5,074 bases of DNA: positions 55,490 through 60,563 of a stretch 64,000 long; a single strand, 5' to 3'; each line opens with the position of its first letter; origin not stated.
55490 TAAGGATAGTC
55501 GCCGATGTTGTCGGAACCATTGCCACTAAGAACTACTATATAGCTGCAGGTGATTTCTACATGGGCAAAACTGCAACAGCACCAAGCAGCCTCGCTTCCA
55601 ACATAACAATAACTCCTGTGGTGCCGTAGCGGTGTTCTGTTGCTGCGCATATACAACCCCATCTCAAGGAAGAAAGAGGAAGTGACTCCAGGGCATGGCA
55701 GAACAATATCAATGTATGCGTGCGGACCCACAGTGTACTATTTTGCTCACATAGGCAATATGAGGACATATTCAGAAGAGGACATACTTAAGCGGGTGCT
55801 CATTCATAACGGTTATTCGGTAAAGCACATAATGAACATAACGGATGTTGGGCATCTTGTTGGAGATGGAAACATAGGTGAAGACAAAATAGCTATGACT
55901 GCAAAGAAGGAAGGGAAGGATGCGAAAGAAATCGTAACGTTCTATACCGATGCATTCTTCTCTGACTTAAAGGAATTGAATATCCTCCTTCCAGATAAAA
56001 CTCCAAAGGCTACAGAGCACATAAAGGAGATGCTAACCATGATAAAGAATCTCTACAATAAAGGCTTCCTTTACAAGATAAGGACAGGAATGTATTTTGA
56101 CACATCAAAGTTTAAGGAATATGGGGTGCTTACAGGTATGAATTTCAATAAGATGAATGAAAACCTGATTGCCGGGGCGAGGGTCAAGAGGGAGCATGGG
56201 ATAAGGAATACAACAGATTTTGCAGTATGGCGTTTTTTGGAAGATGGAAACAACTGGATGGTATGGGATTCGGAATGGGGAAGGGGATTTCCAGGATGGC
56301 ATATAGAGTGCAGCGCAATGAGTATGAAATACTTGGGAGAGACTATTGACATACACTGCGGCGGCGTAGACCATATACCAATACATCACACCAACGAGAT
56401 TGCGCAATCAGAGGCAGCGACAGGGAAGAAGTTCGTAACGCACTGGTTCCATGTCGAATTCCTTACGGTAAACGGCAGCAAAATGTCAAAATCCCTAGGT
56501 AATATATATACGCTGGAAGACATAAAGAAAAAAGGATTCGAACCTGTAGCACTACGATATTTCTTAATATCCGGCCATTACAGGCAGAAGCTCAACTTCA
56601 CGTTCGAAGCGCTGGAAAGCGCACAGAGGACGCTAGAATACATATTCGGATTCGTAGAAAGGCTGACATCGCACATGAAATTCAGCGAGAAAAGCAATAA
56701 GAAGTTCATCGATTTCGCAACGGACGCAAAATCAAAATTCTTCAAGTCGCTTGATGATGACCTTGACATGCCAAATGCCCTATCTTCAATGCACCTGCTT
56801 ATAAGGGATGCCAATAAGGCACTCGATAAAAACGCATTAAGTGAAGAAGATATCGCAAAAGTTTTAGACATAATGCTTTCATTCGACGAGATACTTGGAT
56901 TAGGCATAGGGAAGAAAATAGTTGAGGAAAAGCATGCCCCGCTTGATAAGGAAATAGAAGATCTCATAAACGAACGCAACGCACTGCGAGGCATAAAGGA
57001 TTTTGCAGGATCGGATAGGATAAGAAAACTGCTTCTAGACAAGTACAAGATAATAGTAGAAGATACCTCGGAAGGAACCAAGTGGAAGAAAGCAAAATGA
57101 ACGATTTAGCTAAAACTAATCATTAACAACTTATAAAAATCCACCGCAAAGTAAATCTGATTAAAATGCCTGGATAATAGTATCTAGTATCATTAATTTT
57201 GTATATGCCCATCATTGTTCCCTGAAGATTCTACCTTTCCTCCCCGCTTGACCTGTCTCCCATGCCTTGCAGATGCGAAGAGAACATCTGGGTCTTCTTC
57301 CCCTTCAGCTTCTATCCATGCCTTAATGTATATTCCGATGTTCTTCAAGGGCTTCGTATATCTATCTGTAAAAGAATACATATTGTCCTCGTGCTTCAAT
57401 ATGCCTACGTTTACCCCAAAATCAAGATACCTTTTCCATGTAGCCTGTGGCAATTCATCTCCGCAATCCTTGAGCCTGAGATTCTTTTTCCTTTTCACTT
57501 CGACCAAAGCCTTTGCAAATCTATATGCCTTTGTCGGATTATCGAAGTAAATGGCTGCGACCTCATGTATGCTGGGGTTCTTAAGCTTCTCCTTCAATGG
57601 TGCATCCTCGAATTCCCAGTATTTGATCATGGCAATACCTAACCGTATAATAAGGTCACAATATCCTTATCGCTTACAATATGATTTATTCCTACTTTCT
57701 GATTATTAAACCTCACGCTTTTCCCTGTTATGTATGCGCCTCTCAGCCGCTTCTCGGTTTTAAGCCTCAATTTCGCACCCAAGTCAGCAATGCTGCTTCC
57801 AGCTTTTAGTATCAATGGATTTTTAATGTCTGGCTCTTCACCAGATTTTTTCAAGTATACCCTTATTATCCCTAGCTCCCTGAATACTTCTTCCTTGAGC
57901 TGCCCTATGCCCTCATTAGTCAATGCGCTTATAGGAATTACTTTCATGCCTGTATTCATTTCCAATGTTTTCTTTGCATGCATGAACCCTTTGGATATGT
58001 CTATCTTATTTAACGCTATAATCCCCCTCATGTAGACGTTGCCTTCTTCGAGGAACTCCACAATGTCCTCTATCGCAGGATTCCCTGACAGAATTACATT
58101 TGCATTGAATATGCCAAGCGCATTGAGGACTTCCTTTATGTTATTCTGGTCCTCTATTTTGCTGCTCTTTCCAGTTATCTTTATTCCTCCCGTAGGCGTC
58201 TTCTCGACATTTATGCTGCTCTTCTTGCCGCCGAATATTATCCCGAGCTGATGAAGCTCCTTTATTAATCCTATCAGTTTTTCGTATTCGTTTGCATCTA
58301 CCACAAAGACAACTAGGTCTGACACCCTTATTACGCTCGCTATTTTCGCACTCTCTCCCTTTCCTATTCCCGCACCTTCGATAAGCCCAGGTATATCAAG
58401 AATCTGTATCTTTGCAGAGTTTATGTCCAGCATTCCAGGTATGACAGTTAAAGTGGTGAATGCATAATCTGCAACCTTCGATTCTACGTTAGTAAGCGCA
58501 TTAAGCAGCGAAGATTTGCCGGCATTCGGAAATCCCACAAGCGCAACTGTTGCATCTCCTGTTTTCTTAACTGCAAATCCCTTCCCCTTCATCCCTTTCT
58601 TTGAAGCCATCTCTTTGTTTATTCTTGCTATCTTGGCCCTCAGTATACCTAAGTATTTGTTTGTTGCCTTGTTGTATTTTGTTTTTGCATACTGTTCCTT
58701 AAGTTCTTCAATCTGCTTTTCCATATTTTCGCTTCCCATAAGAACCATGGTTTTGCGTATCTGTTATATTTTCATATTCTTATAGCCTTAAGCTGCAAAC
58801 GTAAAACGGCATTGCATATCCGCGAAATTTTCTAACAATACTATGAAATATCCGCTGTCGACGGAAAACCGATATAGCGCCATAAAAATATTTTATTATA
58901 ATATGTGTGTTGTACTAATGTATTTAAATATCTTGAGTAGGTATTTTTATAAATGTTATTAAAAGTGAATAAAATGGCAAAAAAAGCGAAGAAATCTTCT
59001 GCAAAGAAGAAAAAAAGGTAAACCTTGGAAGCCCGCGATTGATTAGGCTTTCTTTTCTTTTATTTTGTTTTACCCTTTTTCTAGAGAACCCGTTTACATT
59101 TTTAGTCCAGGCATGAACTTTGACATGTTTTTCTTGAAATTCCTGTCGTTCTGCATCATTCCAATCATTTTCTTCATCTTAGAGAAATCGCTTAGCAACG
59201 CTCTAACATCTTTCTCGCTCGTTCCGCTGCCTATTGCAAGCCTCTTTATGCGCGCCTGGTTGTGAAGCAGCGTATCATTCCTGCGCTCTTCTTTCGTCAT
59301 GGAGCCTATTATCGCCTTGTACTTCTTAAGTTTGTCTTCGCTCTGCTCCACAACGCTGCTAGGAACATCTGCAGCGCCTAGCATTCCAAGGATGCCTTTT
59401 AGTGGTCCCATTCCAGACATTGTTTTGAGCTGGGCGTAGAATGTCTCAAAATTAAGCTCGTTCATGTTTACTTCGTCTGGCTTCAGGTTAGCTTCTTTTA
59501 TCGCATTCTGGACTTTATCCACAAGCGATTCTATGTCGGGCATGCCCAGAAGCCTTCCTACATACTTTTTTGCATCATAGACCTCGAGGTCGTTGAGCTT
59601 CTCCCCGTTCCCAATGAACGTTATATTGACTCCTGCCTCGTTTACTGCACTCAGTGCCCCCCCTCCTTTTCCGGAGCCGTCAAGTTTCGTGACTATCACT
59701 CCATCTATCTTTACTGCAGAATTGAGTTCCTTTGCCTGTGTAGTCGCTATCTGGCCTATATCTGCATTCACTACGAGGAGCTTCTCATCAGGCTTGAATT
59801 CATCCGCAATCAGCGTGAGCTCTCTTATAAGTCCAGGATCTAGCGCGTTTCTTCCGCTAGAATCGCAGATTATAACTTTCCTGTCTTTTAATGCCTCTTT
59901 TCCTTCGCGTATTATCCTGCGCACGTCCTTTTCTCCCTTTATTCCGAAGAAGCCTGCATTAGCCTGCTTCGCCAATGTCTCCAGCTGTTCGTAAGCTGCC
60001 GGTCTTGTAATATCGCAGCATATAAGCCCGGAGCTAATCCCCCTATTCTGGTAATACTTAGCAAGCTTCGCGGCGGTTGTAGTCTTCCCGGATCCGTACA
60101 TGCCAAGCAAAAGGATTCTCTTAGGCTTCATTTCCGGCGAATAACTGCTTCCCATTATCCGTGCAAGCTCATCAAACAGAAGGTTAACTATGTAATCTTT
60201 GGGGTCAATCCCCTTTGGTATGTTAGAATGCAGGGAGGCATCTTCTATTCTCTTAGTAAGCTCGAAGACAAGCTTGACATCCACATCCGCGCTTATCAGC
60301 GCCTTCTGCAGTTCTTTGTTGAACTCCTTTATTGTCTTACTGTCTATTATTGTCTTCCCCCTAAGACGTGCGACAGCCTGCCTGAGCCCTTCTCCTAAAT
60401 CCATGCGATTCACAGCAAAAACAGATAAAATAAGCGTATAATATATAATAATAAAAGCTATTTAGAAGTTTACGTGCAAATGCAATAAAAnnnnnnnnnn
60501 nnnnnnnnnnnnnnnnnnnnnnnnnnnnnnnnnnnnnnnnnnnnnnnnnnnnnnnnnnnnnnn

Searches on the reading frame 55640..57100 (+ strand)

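Call 56: search_protein_families(library=pfam, proteins=[window:55640-57100:+], max_evalue=0.00001)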
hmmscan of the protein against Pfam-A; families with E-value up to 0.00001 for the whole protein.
window:55640-57100:+ (486 aa): 4 families
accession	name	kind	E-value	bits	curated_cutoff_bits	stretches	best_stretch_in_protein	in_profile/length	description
PF01406.26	tRNA-synt_1e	-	3.7e-94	315.9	27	1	16-329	3-300/301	tRNA synthetases class I (C) catalytic domain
PF09334.17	tRNA-synt_1g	-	1e-14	54.6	20.1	1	248-324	294-368/391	tRNA synthetases class I (M)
PF09190.17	DALR_2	-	4.2e-08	34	22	1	366-421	1-55/57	DALR domain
PF01921.24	tRNA-synt_1f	-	6.3e-06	25.8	27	0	228-327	227-327/360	tRNA synthetases class I (K)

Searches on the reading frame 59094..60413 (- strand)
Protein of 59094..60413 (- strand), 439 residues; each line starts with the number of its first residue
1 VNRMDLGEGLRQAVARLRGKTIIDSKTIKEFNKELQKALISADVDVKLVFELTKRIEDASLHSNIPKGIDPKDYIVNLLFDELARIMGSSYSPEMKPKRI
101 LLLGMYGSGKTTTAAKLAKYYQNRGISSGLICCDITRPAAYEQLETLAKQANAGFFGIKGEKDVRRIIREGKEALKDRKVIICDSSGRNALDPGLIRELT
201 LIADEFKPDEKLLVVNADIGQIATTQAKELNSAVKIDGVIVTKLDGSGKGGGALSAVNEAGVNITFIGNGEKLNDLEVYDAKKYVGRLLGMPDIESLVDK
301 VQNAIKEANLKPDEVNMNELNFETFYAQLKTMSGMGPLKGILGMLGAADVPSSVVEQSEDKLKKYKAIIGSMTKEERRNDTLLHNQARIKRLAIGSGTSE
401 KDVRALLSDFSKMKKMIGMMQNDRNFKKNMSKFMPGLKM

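Call 56: search_protein_families(library=pfam, proteins=[window:59094-60413:-], max_evalue=0.00001)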
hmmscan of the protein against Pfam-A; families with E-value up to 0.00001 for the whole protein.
window:59094-60413:- (439 aa): 3 families
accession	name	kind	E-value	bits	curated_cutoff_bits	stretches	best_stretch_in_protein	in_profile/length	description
PF00448.28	SRP54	-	7.1e-59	199.2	22.7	1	98-290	2-196/196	SRP54-type protein, GTPase domain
PF02978.25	SRP_SPB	-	3.9e-27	94.9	27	1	320-417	2-91/91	Signal peptide binding domain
PF02881.24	SRP54_N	-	3.2e-15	56.5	22.4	1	6-83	1-75/75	SRP54-type protein, helical bundle domain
